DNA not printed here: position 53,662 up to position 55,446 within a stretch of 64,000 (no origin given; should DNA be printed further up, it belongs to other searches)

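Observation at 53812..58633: Tight four-gene operon combining two predicted c-di-GMP receptor folds (PilZ, MshEN), a MinD/ParA ATPase, an AAA+ ATPase and a PrimPol-like protein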

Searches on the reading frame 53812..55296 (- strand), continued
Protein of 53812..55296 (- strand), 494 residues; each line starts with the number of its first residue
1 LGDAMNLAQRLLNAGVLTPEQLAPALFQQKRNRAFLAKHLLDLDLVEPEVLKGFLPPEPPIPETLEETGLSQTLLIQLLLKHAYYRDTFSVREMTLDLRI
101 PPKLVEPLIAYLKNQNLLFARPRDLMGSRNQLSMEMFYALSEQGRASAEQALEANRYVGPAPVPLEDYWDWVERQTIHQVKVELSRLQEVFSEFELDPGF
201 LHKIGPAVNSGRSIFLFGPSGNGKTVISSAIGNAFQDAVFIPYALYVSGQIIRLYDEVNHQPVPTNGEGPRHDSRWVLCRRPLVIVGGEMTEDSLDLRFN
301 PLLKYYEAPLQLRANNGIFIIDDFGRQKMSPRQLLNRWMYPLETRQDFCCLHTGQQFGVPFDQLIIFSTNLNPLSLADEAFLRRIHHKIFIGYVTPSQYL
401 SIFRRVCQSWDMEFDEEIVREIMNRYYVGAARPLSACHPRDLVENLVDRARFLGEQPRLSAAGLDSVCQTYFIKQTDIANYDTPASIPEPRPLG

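Call 17: search_solved_structures(query=A1, max_evalue=1, show_alignments=3)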
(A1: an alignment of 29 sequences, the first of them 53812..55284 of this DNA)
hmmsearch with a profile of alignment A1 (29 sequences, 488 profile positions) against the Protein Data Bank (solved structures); distinct sequences matched with E-value up to 1: 319 (the best 60 are shown).
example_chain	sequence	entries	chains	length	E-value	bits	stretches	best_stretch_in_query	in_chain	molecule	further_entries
9m4n_A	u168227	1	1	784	8.8e-09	37.5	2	165-231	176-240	Cell division control protein 48 homolog A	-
9m3v_A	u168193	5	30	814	1e-08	37.3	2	165-231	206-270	Cell division control protein 48 homolog A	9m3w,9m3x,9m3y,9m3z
6chs_H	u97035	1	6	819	1.5e-07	33.4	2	177-232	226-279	Putative cell division control protein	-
6oa9_A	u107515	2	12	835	2.4e-07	32.7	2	173-233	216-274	Cell division control protein 48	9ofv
6oaa_B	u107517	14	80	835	2.4e-07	32.7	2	173-233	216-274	Cell division control protein 48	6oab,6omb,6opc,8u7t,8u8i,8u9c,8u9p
8dar_A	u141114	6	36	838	2.4e-07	32.7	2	173-233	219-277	Cell division control protein 48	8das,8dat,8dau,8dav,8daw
4lgm_A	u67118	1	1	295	2.4e-07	32.7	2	207-236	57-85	Vps4 AAA ATPase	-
7wub_C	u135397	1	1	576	3.4e-07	32.2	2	181-232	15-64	Transitional endoplasmic reticulum ATPase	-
7wub_D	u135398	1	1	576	3.8e-07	32.1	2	181-232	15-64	Transitional endoplasmic reticulum ATPase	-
7lmy_A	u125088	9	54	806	4.4e-07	31.9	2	179-232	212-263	Transitional endoplasmic reticulum ATPase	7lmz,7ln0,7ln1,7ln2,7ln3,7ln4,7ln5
5vc7_A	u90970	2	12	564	4.6e-07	31.8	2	183-230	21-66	VCP-like ATPase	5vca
7rlb_A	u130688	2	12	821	4.6e-07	31.8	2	179-232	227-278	Transitional endoplasmic reticulum ATPase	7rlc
6mck_A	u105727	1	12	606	6e-07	31.4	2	183-232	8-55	Transitional endoplasmic reticulum ATPase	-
7rlj_A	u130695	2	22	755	7e-07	31.2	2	179-232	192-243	Transitional endoplasmic reticulum ATPase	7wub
8yka_A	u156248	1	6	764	7.2e-07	31.2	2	179-232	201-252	Transitional endoplasmic reticulum ATPase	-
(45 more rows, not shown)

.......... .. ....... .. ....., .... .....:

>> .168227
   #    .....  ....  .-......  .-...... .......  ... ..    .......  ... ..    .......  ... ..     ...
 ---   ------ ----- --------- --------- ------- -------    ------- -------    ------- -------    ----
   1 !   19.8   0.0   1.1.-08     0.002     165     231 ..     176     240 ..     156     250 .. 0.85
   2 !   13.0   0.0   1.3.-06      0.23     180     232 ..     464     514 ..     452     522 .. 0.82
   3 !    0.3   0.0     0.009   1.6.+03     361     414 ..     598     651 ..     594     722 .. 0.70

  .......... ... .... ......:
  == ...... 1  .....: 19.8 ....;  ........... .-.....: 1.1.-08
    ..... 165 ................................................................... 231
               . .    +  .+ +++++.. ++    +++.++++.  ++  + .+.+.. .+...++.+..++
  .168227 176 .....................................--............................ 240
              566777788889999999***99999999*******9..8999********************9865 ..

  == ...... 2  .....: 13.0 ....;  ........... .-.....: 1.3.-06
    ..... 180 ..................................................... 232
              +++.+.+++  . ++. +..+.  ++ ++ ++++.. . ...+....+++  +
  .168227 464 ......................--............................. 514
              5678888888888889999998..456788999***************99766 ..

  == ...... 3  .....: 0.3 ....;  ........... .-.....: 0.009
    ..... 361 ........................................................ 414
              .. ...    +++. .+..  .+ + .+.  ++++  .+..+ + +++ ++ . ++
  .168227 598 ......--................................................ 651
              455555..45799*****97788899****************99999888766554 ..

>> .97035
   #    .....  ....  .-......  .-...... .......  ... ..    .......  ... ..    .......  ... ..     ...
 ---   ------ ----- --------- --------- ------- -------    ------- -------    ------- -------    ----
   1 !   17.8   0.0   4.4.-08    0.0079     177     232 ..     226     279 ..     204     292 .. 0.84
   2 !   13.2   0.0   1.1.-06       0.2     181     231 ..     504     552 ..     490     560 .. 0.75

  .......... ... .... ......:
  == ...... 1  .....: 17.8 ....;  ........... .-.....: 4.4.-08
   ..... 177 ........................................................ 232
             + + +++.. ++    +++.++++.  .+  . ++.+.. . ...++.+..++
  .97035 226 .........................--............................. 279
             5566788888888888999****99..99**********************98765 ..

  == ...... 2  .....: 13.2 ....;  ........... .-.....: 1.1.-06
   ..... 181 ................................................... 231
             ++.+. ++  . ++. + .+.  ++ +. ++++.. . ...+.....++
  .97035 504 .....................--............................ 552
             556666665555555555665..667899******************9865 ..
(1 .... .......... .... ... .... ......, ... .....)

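Call 23: search_protein_families(library=ncbifam, alignment_id=A1, max_evalue=0.01)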
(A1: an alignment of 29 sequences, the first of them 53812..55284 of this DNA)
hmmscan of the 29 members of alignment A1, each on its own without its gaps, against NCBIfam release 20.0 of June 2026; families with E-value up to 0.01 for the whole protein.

A. member 1, window:53812-55284:- (490 aa): 2 families
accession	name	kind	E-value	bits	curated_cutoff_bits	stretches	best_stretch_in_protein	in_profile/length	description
NF053729.1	c-di-GMP_motif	domain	8.6e-07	28.7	38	1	4-51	3-50/53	cyclic di-GMP-binding domain-containing protein, MshE-related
NF041006.2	cell_div_CdvC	equivalog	0.00017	20.6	650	0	208-233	135-160/370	cell division protein CdvC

B. families by the number of members that match (of 29 scanned): 37 families (the first 25 are shown)
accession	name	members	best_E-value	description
NF041006.2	cell_div_CdvC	29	4e-06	cell division protein CdvC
NF053729.1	c-di-GMP_motif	26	3.2e-09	cyclic di-GMP-binding domain-containing protein, MshE-related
NF003069.1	PRK03992.1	15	7.5e-05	proteasome-activating nucleotidase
NF042959.1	IteA_antiphage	14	5.8e-08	anti-phage ATPase IteA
TIGR01242.2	TIGR01242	14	0.0002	proteasome-activating nucleotidase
TIGR01243.1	CDC48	11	8e-06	CDC48 family AAA ATPase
TIGR03689.1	pup_AAA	10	0.00017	proteasome ATPase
NF047747.1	PrtsmActNtasePan2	9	0.00077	proteasome-activating nucleotidase Pan2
TIGR02868.1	CydC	7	0.00039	thiol reductant ABC exporter subunit CydC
NF053860.1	DS41_1_antiphage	6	0.00039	anti-phage protein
TIGR01241.2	FtsH_fam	6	0.00088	ATP-dependent zinc metalloprotease FtsH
NF047748.1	PrtsmActNtasePan1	6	0.00097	proteasome-activating nucleotidase Pan1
TIGR02640.1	gas_vesic_GvpN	5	0.00034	gas vesicle protein GvpN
NF003229.0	PRK04195.1-5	5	0.00079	replication factor C large subunit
NF040933.2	ABC_arch_GlcV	5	0.0036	glucose ABC transporter ATP-binding protein GlcV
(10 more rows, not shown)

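Call 41: predict_structure(alignment_id=A3)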
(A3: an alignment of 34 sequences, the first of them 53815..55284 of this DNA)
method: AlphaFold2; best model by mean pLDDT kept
length: 490 residues; sequences in the alignment: 34
mean_pLDDT: 79.3   pTM: 0.74
mean pLDDT of the five models: 79.3, 77.6, 75.4, 71.3, 71.2
residues with pLDDT >= 90: 159; 70-90: 224; 50-70: 61; < 50: 46
segments of 3 or more residues with pLDDT < 50: 122-128, 335-355, 471-476, 478-487
pLDDT, mean of each block of 10 residues (from residue 1): 81 90 71 83 86 86 90 96 93 95 95 82 46 91 93 91 78 83 92 86 84 80 91 90 85 85 75 91 61 73 79 80 59 45 35 55 79 61 79 89 92 92 80 85 91 90 79 44 46
secondary structure, 60 per line:
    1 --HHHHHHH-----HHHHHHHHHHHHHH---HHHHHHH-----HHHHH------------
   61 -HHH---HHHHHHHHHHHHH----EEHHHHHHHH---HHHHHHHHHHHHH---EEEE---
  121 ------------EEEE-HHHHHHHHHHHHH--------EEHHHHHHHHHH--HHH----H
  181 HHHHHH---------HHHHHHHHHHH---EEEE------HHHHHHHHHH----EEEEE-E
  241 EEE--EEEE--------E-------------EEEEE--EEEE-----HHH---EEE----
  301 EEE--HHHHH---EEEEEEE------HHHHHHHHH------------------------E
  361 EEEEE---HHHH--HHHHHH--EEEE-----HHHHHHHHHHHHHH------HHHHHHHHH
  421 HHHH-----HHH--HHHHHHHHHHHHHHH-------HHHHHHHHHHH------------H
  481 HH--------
elements in order: H3-9 H15-28 H32-38 H44-48 H68-80 H87-94 H98-110 E114-117 E133-136 H138-150 H161-170 H180-186 H196-206 E210-213 H220-229 E234-238 E240-243 E246-249 E272-276 E279-282 E294-296 E301-303 H306-310 E314-320 H327-335 E360-365 H369-372 H375-380 E383-386 H392-405 H412-424 H435-449 H457-467

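Call 46: fold_search(model_id=the predicted structure, library=pdb)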
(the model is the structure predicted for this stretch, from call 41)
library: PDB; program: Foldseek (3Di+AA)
matches with E <= 10: 1979; with E <= 0.001: 888
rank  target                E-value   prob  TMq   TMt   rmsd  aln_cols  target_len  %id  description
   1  8p49_F                1.8e-12  1.00  0.43  0.54   9.0       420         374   16  Uncharacterized Q8U0N8 protein from Pyrococcus furiosus (released 2023-11-29)
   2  8p49_A                5.5e-12  1.00  0.42  0.53   8.6       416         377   16  Uncharacterized Q8U0N8 protein from Pyrococcus furiosus (released 2023-11-29)
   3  8p49_E                1.1e-11  1.00  0.42  0.53   8.7       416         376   15  Uncharacterized Q8U0N8 protein from Pyrococcus furiosus (released 2023-11-29)
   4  8p49_C                1.5e-11  1.00  0.43  0.55   8.6       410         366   16  Uncharacterized Q8U0N8 protein from Pyrococcus furiosus (released 2023-11-29)
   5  8p49_D                2.4e-11  1.00  0.42  0.57   8.9       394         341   16  Uncharacterized Q8U0N8 protein from Pyrococcus furiosus (released 2023-11-29)
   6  8p49_B                2.7e-11  1.00  0.42  0.55   8.5       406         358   16  Uncharacterized Q8U0N8 protein from Pyrococcus furiosus (released 2023-11-29)
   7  4zpx_A                4.7e-09  1.00  0.40  0.56   8.5       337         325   17  Crystal structure of Lon ATPase domain from Thermococcus onnurineus NA1 (released 2016-05-11)
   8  3k1j_A                7.9e-09  1.00  0.39  0.34   9.4       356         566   15  Crystal structure of Lon protease from Thermococcus onnurineus NA1 (released 2010-09-22)
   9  7krz_D                4.1e-08  1.00  0.36  0.34   9.4       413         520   12  Human mitochondrial LONP1 in complex with Bortezomib (released 2021-02-24)
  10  7ksm_D                5.7e-08  1.00  0.35  0.33   6.6       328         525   12  Human mitochondrial LONP1 with endogenous substrate (released 2020-12-02)
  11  7krz_C                6.4e-08  1.00  0.37  0.35   9.3       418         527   10  Human mitochondrial LONP1 in complex with Bortezomib (released 2021-02-24)
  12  3k1j_B                7.2e-08  1.00  0.37  0.33   9.4       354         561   16  Crystal structure of Lon protease from Thermococcus onnurineus NA1 (released 2010-09-22)
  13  7sxo_A                1.3e-07  1.00  0.38  0.34   5.9       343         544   12  Yeast Lon (PIM1) with endogenous substrate (released 2022-01-12)
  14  7sxo_E                1.6e-07  1.00  0.38  0.34   9.5       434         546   11  Yeast Lon (PIM1) with endogenous substrate (released 2022-01-12)
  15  7sxo_D                2.4e-07  1.00  0.37  0.34   5.9       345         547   10  Yeast Lon (PIM1) with endogenous substrate (released 2022-01-12)
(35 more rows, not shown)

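Call 55: search_protein_families(library=pfam, proteins=[L028:3846-5111:+, L028:5436-6530:+, L028:6537-7526:+, L028:7548-8504:+, L028:8528-9715:+, L028:11467-12042:+, L036:524-1828:+, L036:1821-3248:+, L037:8458-9531:+, L037:11375-12451:+], max_evalue=0.001)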
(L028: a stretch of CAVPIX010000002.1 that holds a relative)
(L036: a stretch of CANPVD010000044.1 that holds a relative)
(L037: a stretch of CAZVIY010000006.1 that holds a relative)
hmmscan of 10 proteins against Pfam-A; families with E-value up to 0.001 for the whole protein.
L028:3846-5111:+ (421 aa): 5 families
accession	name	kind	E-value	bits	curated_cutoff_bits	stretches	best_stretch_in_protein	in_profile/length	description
PF13614.12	AAA_31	-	2.1e-10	41.2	27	1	151-303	2-150/177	AAA domain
PF01656.29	CbiA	-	2.2e-09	37.7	25.4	1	153-367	1-119/125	CobQ/CobB/MinD/ParA nucleotide binding domain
PF06564.18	CBP_BcsQ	-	1.7e-07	31.4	21.3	1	151-301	2-146/234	Cellulose biosynthesis protein BcsQ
PF10609.15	ParA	-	2.6e-05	24.2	27.1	1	151-203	4-55/246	NUBPL iron-transfer P-loop NTPase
PF00142.24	Fer4_NifH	-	0.00092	19.2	25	0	154-236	4-84/271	4Fe-4S iron sulfur cluster binding proteins, NifH/frxC family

L028:5436-6530:+ (364 aa): 8 families
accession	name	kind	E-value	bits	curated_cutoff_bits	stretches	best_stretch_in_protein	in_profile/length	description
PF00437.27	T2SSE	-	2e-66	224.6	24.9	1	2-276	9-280/370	Type II/IV secretion system protein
PF00005.33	ABC_tran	-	1.4e-05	26.1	25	1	122-161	9-48/137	ABC transporter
PF13521.12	AAA_28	-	0.00012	22.8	27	0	127-174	2-45/164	AAA domain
PF14532.12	Sigma54_activ_2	-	0.00022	21.9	25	1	104-163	1-60/138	Sigma-54 interaction domain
PF07724.20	AAA_2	-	0.00032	21.2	27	1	124-187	3-65/166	AAA domain (Cdc48 subfamily)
PF13555.12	AAA_29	-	0.0005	20.2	27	0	126-153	24-51/61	P-loop containing region of AAA domain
PF13191.12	AAA_16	-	0.00079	20.4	32.6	0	115-163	14-63/167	AAA ATPase domain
PF12775.13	AAA_7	-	0.00085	19.3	25.8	0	106-154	15-63/181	P-loop containing dynein motor region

L028:6537-7526:+ (329 aa): 1 family
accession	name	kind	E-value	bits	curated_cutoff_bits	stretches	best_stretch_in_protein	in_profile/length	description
PF00482.28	T2SSF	-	3.4e-18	66.3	25.2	1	161-286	2-124/125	Type II secretion system (T2SS), protein F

L028:7548-8504:+ (318 aa): 1 family
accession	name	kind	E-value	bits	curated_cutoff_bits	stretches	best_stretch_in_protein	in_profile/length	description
PF00482.28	T2SSF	-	1.7e-18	67.2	25.2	1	165-291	2-122/125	Type II secretion system (T2SS), protein F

L028:8528-9715:+ (395 aa): 2 families
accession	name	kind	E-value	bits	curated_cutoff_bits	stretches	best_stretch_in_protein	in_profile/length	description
PF13400.11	Tad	-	4.5e-09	36.9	22.3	1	13-60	1-47/47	Putative Flp pilus-assembly TadE/G-like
PF09977.15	Tad_C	-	0.0001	23.6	22.1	1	78-176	13-93/93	Putative Tad-like Flp pilus-assembly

L028:11467-12042:+ (191 aa): 1 family
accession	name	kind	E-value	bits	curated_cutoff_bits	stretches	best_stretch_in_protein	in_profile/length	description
PF01478.23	Peptidase_A24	-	2.9e-15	57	26.5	1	22-121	4-103/104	Type IV leader peptidase family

L036:524-1828:+ (434 aa): 5 families
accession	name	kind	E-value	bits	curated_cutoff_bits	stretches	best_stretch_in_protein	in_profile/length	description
PF13614.12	AAA_31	-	7.3e-10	39.5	27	1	155-321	2-171/177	AAA domain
PF01656.29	CbiA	-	1.1e-07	32.3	25.4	1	157-359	1-112/125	CobQ/CobB/MinD/ParA nucleotide binding domain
PF06564.18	CBP_BcsQ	-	9.6e-07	29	21.3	0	156-192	3-38/234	Cellulose biosynthesis protein BcsQ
PF00072.30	Response_reg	-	2.2e-06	28.2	30.2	1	52-134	28-110/111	Response regulator receiver domain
PF10609.15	ParA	-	1.9e-05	24.6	27.1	1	155-316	4-162/246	NUBPL iron-transfer P-loop NTPase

L036:1821-3248:+ (475 aa): 3 families
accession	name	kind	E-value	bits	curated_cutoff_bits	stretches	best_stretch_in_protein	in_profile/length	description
PF00437.27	T2SSE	-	2.5e-68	230.9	24.9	1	114-397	4-285/370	Type II/IV secretion system protein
PF13191.12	AAA_16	-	4e-05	24.6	32.6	0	228-278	10-61/167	AAA ATPase domain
PF00005.33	ABC_tran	-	4.8e-05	24.4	25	1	238-407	8-123/137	ABC transporter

L037:8458-9531:+ (357 aa): 1 family
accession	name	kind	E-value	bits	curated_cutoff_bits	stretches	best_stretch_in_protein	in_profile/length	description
PF00482.28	T2SSF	-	7.7e-24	84.5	25.2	1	214-343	1-124/125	Type II secretion system (T2SS), protein F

L037:11375-12451:+ (358 aa): 1 family
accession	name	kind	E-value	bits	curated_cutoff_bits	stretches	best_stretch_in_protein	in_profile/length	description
PF14378.12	PAP2_3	-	3.8e-25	89.3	27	1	127-327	3-189/190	PAP2 superfamily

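Call 90: search_dna_similar(query=window:53815-55284:-, collection=plasmids, mode=protein, max_evalue=0.00001, max_rows=10)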
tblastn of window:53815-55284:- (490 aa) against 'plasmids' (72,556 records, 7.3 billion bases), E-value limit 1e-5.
Records with a match: 76; places in all: 76; records where one place covers at least 80% of the query: 18.
Best place of each record, by identity: <60% 76.
By first word of the organism name: Rhizobium 57; Sinorhizobium 7; Burkholderia 6; Paraburkholderia 2; Ensifer 1; Pseudorhodobacter 1; Salipiger 1; Photobacterium 1.
By predicted mobility (MOB-suite, as given by PLSDB): non-mobilizable 48; conjugative 24; mobilizable 4.
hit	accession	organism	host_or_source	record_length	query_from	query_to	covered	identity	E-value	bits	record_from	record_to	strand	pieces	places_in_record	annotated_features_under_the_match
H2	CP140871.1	Rhizobium ruizarguesonis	Trifolium pratense,whole organism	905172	77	464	79%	39.9%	1e-83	289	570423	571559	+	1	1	AAA family ATPase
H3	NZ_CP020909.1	Rhizobium etli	Phaseolus vulgaris,cell culture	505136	77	471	81%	38.7%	2e-80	280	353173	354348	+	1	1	ATP-binding protein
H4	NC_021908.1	Rhizobium etli bv. mimosae str. Mim1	Mimosa affinis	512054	77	471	81%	38.7%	2e-80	280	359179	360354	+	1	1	ATP-binding protein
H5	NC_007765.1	Rhizobium etli CFN 42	-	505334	77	471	81%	38.7%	2e-80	280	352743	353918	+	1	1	ATPase AAA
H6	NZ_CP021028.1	Rhizobium sp. TAL182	Phaseolus vulgaris,cell culture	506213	77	471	81%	38.7%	4e-80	279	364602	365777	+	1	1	AAA family ATPase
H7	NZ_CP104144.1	Rhizobium sullae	Sulla coronaria,cell culture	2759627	77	457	78%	40.1%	9e-78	272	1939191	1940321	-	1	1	record has no annotation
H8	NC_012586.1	Sinorhizobium fredii NGR234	-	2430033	77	480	82%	37.8%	4e-80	279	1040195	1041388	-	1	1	record has no annotation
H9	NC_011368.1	Rhizobium leguminosarum bv. trifolii WSM2304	-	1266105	77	471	81%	38.5%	3e-79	276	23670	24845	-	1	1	record has no annotation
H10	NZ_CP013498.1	Rhizobium sp. N621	Phaseolus vulgaris,Whole ...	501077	77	471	81%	38.4%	2e-80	280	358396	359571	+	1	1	hypothetical protein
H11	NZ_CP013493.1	Rhizobium sp. N6212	Phaseolus vulgaris,Whole ...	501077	77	471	81%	38.4%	2e-80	280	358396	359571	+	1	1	hypothetical protein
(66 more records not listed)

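Call 91: search_dna_similar(query=window:53815-55284:-, collection=phages, mode=protein, max_evalue=0.00001, max_rows=10)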
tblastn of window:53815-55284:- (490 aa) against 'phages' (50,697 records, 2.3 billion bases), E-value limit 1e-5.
No match.
